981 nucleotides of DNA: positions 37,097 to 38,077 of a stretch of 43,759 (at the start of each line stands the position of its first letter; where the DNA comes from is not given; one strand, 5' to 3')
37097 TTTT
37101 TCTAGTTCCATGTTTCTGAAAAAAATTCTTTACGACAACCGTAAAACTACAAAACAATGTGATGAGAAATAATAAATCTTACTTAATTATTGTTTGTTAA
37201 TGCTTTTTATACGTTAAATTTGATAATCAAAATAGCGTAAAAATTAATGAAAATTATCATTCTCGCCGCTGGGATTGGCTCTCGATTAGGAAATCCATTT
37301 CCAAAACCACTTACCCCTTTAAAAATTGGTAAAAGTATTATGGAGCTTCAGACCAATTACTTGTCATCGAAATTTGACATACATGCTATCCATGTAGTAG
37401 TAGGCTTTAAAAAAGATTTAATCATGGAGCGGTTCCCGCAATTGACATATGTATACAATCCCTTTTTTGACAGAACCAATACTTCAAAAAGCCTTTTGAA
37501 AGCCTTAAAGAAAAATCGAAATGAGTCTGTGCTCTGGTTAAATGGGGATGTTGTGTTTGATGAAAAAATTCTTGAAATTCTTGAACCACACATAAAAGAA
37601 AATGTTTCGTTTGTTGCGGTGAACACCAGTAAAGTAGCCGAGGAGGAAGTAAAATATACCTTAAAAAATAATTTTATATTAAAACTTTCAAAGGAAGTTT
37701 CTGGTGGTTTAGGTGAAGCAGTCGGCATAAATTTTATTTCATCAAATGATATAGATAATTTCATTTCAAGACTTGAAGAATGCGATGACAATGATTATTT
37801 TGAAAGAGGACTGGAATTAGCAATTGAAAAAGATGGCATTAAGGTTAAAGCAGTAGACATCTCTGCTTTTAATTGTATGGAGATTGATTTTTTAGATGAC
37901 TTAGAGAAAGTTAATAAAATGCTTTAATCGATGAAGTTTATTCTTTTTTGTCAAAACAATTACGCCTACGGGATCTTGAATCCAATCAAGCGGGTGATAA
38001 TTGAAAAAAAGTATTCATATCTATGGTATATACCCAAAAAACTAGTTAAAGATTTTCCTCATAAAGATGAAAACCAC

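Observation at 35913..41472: Compact teichoic-acid-like phospho-decoration island in a Bacteroidota chromosome, with no export, priming or polymerase genes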

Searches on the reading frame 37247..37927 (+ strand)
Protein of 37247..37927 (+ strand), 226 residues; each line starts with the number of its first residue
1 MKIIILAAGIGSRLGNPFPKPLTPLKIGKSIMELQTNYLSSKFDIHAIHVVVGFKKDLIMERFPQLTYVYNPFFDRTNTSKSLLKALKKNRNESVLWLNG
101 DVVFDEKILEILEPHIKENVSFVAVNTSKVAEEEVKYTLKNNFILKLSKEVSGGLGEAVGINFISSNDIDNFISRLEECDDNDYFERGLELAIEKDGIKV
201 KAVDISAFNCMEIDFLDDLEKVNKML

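Call 3: search_protein_families(library=pfam, proteins=[window:37247-37927:+], max_evalue=0.01)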
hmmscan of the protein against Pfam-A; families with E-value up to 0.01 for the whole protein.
window:37247-37927:+ (226 aa): 4 families
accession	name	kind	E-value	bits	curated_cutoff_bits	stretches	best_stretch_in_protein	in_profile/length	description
PF12804.13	NTP_transf_3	-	1.2e-12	48.7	27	1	4-127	2-123/160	MobA-like NTP transferase domain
PF00483.29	NTP_transferase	-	0.0005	20.2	21.2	1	3-129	2-139/245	Nucleotidyl transferase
PF01128.25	IspD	-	0.007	16.6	27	1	2-89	2-90/221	2-C-methyl-D-erythritol 4-phosphate cytidylyltransferase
PF00535.33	Glycos_transf_2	-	0.0098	16.3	23.3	0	78-143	65-131/168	Glycosyl transferase family 2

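Call 4: search_protein_families(library=ncbifam, proteins=[window:37247-37927:+], max_evalue=0.01)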
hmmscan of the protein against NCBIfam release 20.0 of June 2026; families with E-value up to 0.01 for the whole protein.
window:37247-37927:+ (226 aa): 18 families
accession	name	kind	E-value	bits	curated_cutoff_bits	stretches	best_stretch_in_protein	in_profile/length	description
TIGR03992.1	Arch_glmU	subfamily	2.3e-10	39.9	292.1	1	1-126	1-131/393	bifunctional sugar-1-phosphate nucleotidylyltransferase/acetyltransferase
TIGR01173.1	glmU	equivalog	1.2e-09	37.6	366.85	1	1-125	1-127/452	bifunctional UDP-N-acetylglucosamine diphosphorylase/glucosamine-1-phosphate N-acetyltransferase GlmU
NF041313.1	UDPGP_AglF_Halo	equivalog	6.4e-08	32.3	400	1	1-136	1-139/234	UTP--glucose-1-phosphate uridylyltransferase AglF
NF041135.1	IPPtranDIPPsyn_Thcocales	equivalog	1.7e-07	30.6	580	1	1-226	1-217/419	bifunctional L-myo-inositol-1-phosphate cytidylyltransferase/CDP-L-myo-inositol myo-inositolphosphotransferase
NF010936.0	PRK14356.1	equivalog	2.7e-07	29.8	666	1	4-129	9-137/456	bifunctional UDP-N-acetylglucosamine diphosphorylase/glucosamine-1-phosphate N-acetyltransferase GlmU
NF010937.0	PRK14357.1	equivalog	3.4e-07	29.5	658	1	1-123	1-122/448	bifunctional UDP-N-acetylglucosamine diphosphorylase/glucosamine-1-phosphate N-acetyltransferase GlmU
NF038362.1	Sden_1164_fam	equivalog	2.5e-06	27.2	300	1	3-161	4-181/266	Sden_1164 family protein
NF045665.1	NTPtran_DVU1551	equivalog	2.5e-06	26.8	315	1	3-77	3-75/359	DVU_1551 family NTP transferase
NF041173.1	Sug_nt_acttase_Thmprot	equivalog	3e-06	26.5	600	1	1-130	1-132/405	bifunctional sugar-1-phosphate nucleotidylyltransferase/acetyltransferase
NF010940.0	PRK14360.1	equivalog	5e-06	25.3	602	1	2-131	3-134/452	bifunctional UDP-N-acetylglucosamine diphosphorylase/glucosamine-1-phosphate N-acetyltransferase GlmU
NF010939.0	PRK14359.1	equivalog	2e-05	23.4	592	1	2-129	4-132/430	bifunctional UDP-N-acetylglucosamine diphosphorylase/glucosamine-1-phosphate N-acetyltransferase GlmU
TIGR03310.1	matur_MocA_YgfJ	equivalog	2.4e-05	24.4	186.45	1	3-117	2-116/188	molybdenum cofactor cytidylyltransferase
TIGR00453.1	ispD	equivalog_domain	0.0003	20.3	181.3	1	3-85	2-86/219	2-C-methyl-D-erythritol 4-phosphate cytidylyltransferase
NF010934.1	PRK14354.1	equivalog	0.00031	19.4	450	1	3-129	2-128/447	bifunctional UDP-N-acetylglucosamine diphosphorylase/glucosamine-1-phosphate N-acetyltransferase GlmU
NF006986.0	PRK09451.1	equivalog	0.00038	19.4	725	1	1-113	6-119/456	bifunctional UDP-N-acetylglucosamine diphosphorylase/glucosamine-1-phosphate N-acetyltransferase GlmU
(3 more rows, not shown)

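Call 20: search_solved_structures(query=window:37247-37924:+, max_evalue=0.01, show_alignments=1)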
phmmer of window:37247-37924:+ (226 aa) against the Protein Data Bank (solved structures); distinct sequences matched with E-value up to 0.01: 0.

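Call 53: search_solved_structures(query=A2, max_evalue=0.1, show_alignments=2)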
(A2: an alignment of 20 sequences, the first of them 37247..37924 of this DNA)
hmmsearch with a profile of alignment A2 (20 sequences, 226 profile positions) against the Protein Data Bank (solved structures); distinct sequences matched with E-value up to 0.1: 14.
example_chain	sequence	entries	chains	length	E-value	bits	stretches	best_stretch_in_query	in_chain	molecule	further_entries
6pd1_A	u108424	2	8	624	5.7e-06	29.1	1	3-222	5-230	Nucleotidyl transferase/aminotransferase, class V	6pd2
1jyk_A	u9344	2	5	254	2.8e-05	26.9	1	2-83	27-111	CTP:phosphocholine Cytidylyltransferase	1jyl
1tzf_A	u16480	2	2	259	0.0016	21.1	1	2-140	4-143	Glucose-1-phosphate cytidylyltransferase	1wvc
2xme_A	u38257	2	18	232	0.0072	19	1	1-46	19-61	CTP-INOSITOL-1-PHOSPHATE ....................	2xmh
3d5n_A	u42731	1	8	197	0.0079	18.9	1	3-107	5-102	Q97W15_SULSO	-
3fww_A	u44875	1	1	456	0.0087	18.7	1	1-103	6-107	Bifunctional protein glmU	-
4fce_A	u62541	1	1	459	0.0089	18.7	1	1-103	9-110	Bifunctional protein GlmU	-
1fwy_A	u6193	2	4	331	0.014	18.1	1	1-102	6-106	UDP-N-ACETYLGLUCOSAMINE PYROPHOSPHORYLASE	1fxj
1hv9_A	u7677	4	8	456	0.026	17.2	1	1-102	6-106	UDP-N-ACETYLGLUCOSAMINE PYROPHOSPHORYLASE | Bifunctional protein glmU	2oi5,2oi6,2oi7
2v0h_A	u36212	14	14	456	0.035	16.7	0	3-129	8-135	BIFUNCTIONAL PROTEIN GLMU | GLUCOSAMINE-1-PHOSPHATE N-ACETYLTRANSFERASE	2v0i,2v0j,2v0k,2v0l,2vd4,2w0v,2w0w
4myb_A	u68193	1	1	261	0.036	16.7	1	3-54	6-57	2-C-methyl-D-erythritol 4-phosphate cytidylyltransferase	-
4mnd_A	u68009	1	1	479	0.042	16.5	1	1-39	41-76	CTP L-myo-inositol-1-phosphate cytidylyltransferase/CDP-L-myo-inositol myo-inositolphospho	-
9mh4_A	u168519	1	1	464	0.047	16.3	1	1-102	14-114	Bifunctional protein GlmU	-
8cu9_A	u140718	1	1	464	0.05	16.2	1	1-103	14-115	Bifunctional UDP-N-acetylglucosamine diphosphorylase/glucosamine-1-phosphate N-acetyltrans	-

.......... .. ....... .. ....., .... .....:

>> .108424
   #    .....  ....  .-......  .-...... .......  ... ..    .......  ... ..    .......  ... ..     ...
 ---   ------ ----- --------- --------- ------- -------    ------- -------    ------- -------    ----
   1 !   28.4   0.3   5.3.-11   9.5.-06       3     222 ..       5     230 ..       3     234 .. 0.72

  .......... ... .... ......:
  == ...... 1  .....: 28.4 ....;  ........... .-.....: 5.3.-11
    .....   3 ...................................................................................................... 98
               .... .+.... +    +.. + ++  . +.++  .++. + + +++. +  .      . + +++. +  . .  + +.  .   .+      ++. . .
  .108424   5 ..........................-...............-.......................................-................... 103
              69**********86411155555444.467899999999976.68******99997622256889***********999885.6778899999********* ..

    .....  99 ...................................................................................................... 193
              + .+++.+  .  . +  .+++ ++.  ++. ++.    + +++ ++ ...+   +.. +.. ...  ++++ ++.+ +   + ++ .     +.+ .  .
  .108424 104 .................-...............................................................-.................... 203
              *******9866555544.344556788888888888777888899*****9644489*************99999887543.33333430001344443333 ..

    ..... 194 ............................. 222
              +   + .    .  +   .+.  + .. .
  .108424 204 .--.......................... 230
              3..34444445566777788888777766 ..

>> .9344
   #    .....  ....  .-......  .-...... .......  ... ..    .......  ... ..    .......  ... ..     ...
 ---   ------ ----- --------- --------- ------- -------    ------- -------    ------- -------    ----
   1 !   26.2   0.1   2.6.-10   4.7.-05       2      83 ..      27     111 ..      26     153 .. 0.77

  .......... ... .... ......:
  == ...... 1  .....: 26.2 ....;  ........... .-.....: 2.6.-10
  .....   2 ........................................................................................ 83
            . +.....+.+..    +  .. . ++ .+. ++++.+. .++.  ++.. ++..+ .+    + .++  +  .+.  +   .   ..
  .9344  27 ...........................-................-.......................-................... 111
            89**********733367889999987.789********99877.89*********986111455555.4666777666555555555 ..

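Call 65: find_homologous_proteins(query=window:37247-37924:+, max_evalue=0.00001)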
Query window:37247-37924:+ (226 aa): 7997 proteins with E <= 0.00001 among 8000 candidates; the best 120 are listed.
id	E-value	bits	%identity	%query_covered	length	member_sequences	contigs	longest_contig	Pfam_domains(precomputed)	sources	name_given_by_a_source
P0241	1.6e-138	477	99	100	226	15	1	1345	PF12804.14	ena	-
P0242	3.4e-129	447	91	100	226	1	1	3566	PF12804.14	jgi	jgi:choline kinase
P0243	4.4e-125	433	87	100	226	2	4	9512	PF12804.14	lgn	-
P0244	9.9e-125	432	87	100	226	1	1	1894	PF12804.14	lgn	-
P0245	3.7e-124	430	87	100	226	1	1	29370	PF12804.14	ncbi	-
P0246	4.4e-120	417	85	100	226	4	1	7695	PF12804.14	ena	-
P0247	2.0e-116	405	83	100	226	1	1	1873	PF12804.14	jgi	-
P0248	6.1e-116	403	82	100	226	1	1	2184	PF00483.30,PF12804.14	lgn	-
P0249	2.1e-115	402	83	100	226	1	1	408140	PF00483.30,PF12804.14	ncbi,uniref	ncbi:NTP transferase domain-containing protein [Geojedonia litorea]|uniref:NTP transferase domain-co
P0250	2.5e-115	401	82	100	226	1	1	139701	PF00483.30,PF12804.14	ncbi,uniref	ncbi:NTP transferase domain-containing protein [Mariniflexile sp. HNIBRBA6329]|uniref:phosphocholine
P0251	3.4e-115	401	81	100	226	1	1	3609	PF12804.14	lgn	-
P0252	4.5e-115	401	81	100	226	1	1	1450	PF12804.14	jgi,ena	-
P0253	4.5e-115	401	82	100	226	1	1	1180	PF00483.30,PF12804.14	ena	-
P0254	6.2e-115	400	82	100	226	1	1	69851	PF12804.14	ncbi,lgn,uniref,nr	ncbi:MAG: phosphocholine cytidylyltransferase family protein [Winogradskyella sp.]|uniref:phosphocho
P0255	8.7e-115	400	82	100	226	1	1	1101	PF12804.14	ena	-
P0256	8.9e-115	400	82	100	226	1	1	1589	PF12804.14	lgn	-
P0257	1.3e-114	399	82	100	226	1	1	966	PF00483.30,PF12804.14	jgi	jgi:choline kinase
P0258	2.1e-114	398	81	100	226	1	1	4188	PF12804.14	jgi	-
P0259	2.3e-114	398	81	100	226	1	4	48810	PF12804.14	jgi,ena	-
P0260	2.6e-114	398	81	100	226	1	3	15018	PF00483.30,PF12804.14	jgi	-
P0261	3.0e-114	398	81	100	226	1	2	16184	PF12804.14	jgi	-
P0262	3.3e-114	398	82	100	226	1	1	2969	PF12804.14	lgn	-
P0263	3.3e-114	398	81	100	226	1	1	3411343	PF00483.30,PF12804.14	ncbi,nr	ncbi:choline kinase [Flavobacteriaceae bacterium MAR_2010_72]|nr:choline kinase [Flavobacteriaceae b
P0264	3.4e-114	398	81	100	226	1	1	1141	PF00483.30,PF12804.14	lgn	-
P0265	5.0e-114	397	82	100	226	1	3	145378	PF00483.30,PF12804.14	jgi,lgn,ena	-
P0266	5.2e-114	397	81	100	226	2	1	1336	PF00483.30,PF12804.14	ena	-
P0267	5.3e-114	397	81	100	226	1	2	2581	PF12804.14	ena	-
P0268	6.1e-114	397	81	100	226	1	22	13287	PF00483.30,PF12804.14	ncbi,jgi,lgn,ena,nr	ncbi:MAG TPA: phosphocholine cytidylyltransferase family protein [Flavobacterium sp.]|jgi:choline ki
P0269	6.8e-114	397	81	100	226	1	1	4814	PF12804.14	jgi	-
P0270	6.8e-114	397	80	100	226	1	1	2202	PF00483.30,PF12804.14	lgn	-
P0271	8.2e-114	397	81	100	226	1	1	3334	PF00483.30,PF12804.14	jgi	-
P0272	8.2e-114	397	81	100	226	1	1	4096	PF00483.30,PF12804.14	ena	-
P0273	9.0e-114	396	80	100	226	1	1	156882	PF00483.30,PF12804.14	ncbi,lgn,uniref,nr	ncbi:phosphocholine cytidylyltransferase family protein [Flavobacterium sp. J49]|uniref:phosphocholi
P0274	9.5e-114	396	80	100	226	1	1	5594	PF00483.30,PF12804.14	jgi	jgi:choline kinase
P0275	1.0e-113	396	81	100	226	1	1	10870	PF12804.14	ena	-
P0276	1.1e-113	396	81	100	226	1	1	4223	PF00483.30,PF12804.14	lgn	-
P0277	1.2e-113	396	80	100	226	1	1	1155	PF00483.30,PF12804.14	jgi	jgi:choline kinase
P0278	1.2e-113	396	80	100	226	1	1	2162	PF00483.30,PF12804.14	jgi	jgi:choline kinase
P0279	1.2e-113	396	81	100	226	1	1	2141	PF12804.14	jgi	-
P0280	1.4e-113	396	81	100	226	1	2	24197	PF12804.14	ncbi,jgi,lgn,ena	jgi:choline kinase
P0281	1.5e-113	396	81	100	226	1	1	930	PF00483.30,PF12804.14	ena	-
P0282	1.6e-113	396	80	100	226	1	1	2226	PF00483.30,PF12804.14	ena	-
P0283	1.6e-113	396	80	100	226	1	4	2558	PF00483.30,PF12804.14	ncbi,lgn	-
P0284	1.6e-113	396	81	100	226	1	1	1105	PF00483.30,PF12804.14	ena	-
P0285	1.7e-113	395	81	100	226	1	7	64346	PF00483.30,PF12804.14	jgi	jgi:choline kinase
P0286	2.0e-113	395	80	100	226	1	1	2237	PF00483.30,PF12804.14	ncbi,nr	ncbi:MAG TPA: phosphocholine cytidylyltransferase family protein [Mariniflexile sp.]|nr:phosphocholi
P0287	2.4e-113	395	80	100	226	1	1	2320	PF00483.30,PF12804.14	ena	-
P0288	2.4e-113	395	81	100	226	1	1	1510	PF12804.14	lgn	-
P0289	2.5e-113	395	80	100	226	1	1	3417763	PF00483.30,PF12804.14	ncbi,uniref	ncbi:NTP transferase domain-containing protein [Pontimicrobium sp. IMCC45349]|uniref:phosphocholine 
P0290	2.5e-113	395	81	100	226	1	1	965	PF00483.30,PF12804.14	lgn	-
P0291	2.6e-113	395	81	100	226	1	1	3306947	PF00483.30,PF12804.14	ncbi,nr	ncbi:choline kinase [Flavobacteriaceae bacterium MAR_2010_105]|nr:choline kinase [Flavobacteriaceae 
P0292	3.3e-113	395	81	100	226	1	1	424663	PF00483.30,PF12804.14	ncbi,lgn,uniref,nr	ncbi:NTP transferase domain-containing protein [Flavobacterium dankookense]|uniref:Choline kinase n=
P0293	3.4e-113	395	80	100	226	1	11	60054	PF00483.30,PF12804.14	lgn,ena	-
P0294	3.5e-113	394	80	100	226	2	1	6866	PF00483.30,PF12804.14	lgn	-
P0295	3.8e-113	394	80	100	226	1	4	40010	PF00483.30,PF12804.14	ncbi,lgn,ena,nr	ncbi:MAG: phosphocholine cytidylyltransferase family protein [Confluentibacter sp.]|nr:phosphocholin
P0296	3.9e-113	394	81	100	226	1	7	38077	PF12804.14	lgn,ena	-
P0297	4.2e-113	394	81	100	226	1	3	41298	PF00483.30,PF12804.14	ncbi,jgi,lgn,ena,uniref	ncbi:NTP transferase domain-containing protein [Flavobacterium sp.]|jgi:choline kinase|uniref:phosph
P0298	4.4e-113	394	80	100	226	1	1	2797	PF12804.14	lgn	-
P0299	4.4e-113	394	81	100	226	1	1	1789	PF00483.30,PF12804.14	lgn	-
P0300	4.8e-113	394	80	100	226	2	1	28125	PF12804.14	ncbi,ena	-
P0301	5.3e-113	394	80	100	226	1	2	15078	PF12804.14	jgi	jgi:L-glutamine-phosphate cytidylyltransferase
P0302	5.9e-113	394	79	100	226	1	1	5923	PF00483.30,PF12804.14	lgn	-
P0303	6.3e-113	394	81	100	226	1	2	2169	PF00483.30,PF12804.14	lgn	-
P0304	6.8e-113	394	81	100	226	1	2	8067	PF12804.14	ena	-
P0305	7.6e-113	393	80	100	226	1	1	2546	PF12804.14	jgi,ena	-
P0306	8.3e-113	393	81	100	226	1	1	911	PF12804.14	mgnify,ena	mgnify:FL=1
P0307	8.4e-113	393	80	100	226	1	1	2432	PF00483.30,PF12804.14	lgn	-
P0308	9.1e-113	393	81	100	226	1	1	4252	PF00483.30,PF12804.14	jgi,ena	jgi:choline kinase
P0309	9.2e-113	393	81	100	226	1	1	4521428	PF00483.30,PF12804.14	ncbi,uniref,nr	ncbi:phosphocholine cytidylyltransferase family protein [Mariniflexile litorale]|uniref:Phosphocholi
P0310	9.2e-113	393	80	100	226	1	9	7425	PF00483.30,PF12804.14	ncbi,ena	-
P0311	9.4e-113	393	81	100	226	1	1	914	PF12804.14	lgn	-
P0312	9.6e-113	393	81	100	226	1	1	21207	PF00483.30,PF12804.14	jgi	-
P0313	1.1e-112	393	80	100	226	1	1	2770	PF00483.30,PF12804.14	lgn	-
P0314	1.1e-112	393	81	100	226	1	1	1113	PF12804.14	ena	-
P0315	1.1e-112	393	81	100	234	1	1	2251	PF00483.30,PF12804.14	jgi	-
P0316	1.5e-112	392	81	100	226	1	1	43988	PF00483.30,PF12804.14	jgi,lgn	jgi:choline kinase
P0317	1.9e-112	392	79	100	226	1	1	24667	PF12804.14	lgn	-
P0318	1.9e-112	392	81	100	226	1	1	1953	PF12804.14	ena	-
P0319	2.2e-112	392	79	100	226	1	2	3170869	PF12804.14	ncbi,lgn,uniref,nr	ncbi:phosphocholine cytidylyltransferase family protein [Flavobacterium sp. IMCC34852]|uniref:Phosph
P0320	2.5e-112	392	81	100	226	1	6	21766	PF00483.30,PF12804.14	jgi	jgi:choline kinase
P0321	3.1e-112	391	81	100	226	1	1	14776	PF12804.14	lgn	-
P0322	3.2e-112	391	79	100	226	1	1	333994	PF00483.30,PF12804.14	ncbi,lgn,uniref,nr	ncbi:choline kinase [Winogradskyella wandonensis]|uniref:Choline kinase n=1 Tax=Winogradskyella wand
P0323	3.2e-112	391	80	100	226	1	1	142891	PF12804.14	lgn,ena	-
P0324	3.3e-112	391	79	100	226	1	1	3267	PF00483.30,PF12804.14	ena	-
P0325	3.8e-112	391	79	100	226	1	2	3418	PF00483.30,PF12804.14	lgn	-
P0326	3.9e-112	391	79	100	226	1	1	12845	PF00483.30,PF12804.14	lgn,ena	-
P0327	3.9e-112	391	80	100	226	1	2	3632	PF12804.14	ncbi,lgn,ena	-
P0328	4.4e-112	391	79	100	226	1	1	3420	PF12804.14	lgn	-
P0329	4.8e-112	391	80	100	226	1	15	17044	PF00483.30,PF12804.14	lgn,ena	-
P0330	5.2e-112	391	80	100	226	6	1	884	PF12804.14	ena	-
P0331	5.6e-112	391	78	100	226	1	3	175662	PF00483.30,PF12804.14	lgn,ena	-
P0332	5.7e-112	391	80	100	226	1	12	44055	PF00483.30,PF12804.14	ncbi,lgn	-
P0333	5.8e-112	390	79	100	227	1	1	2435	PF12804.14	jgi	jgi:L-glutamine-phosphate cytidylyltransferase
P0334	5.9e-112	390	80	100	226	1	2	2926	PF00483.30,PF12804.14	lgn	-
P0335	6.5e-112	390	81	100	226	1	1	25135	PF00483.30,PF12804.14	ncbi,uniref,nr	ncbi:phosphocholine cytidylyltransferase family protein [Snuella sedimenti]|uniref:Phosphocholine cy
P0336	7.1e-112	390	81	100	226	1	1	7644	PF12804.14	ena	-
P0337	7.2e-112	390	81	100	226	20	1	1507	PF00483.30,PF12804.14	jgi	jgi:choline kinase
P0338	7.9e-112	390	80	100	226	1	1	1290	PF12804.14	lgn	-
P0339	8.1e-112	390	78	100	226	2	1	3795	PF12804.14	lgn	-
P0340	8.5e-112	390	80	100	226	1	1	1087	PF12804.14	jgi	-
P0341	8.8e-112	390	80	100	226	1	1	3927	PF00483.30,PF12804.14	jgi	-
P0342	1.0e-111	390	80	100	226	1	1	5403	PF00483.30,PF12804.14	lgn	-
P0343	1.1e-111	390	80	100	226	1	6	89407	PF00483.30,PF12804.14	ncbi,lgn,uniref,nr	ncbi:phosphocholine cytidylyltransferase family protein [Flavobacterium sp.]|uniref:phosphocholine c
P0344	1.1e-111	390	80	100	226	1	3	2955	PF12804.14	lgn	-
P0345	1.2e-111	389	80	100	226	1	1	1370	PF00483.30,PF12804.14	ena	-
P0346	1.2e-111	389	80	100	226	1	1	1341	PF12804.14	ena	-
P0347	1.4e-111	389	79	100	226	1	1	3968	PF12804.14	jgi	jgi:choline kinase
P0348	1.4e-111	389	79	100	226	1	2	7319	PF00483.30,PF12804.14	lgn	-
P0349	1.5e-111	389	80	100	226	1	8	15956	PF00483.30,PF12804.14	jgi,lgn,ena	-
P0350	1.5e-111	389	80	100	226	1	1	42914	PF12804.14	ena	-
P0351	1.5e-111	389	79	100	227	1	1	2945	PF00483.30,PF12804.14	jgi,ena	-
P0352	1.7e-111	389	79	100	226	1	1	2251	PF12804.14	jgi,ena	-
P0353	1.8e-111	389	80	100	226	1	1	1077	PF00483.30,PF12804.14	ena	-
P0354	1.9e-111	389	80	100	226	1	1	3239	PF12804.14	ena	-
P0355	2.0e-111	389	79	100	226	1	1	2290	PF00483.30,PF01128.26,PF12804.14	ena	-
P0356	2.0e-111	389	80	100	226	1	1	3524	PF00483.30,PF12804.14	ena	-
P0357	2.2e-111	389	80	100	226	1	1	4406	PF00483.30,PF12804.14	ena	-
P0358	2.3e-111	389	80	100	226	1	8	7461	PF00483.30,PF12804.14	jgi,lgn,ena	jgi:choline kinase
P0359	2.4e-111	388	79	100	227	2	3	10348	PF00483.30,PF12804.14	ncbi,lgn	-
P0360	2.4e-111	388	80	100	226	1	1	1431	PF00483.30,PF12804.14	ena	-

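Call 77: predict_structure(alignment_id=A4)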
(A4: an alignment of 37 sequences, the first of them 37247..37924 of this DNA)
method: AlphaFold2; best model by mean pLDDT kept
length: 226 residues; sequences in the alignment: 37
mean_pLDDT: 84.9   pTM: 0.86
mean pLDDT of the five models: 84.9, 84.0, 82.8, 82.7, 61.5
residues with pLDDT >= 90: 114; 70-90: 81; 50-70: 26; < 50: 5
segments of 3 or more residues with pLDDT < 50: 151-153
pLDDT, mean of each block of 10 residues (from residue 1): 86 71 91 94 94 88 93 66 88 94 90 95 81 63 74 63 96 92 83 94 87 85 86
secondary structure, 60 per line:
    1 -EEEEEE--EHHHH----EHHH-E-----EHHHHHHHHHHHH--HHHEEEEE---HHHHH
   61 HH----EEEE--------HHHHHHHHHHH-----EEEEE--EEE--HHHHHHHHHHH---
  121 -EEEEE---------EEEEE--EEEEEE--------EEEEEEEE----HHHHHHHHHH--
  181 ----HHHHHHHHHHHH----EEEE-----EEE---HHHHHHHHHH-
elements in order: E2-7 H11-14 H31-42 E48-52 H56-62 E67-70 H79-89 E95-99 E102-104 H107-117 E122-126 E136-140 E143-148 E157-164 H169-178 H185-196 E201-204 E210-212 H216-225
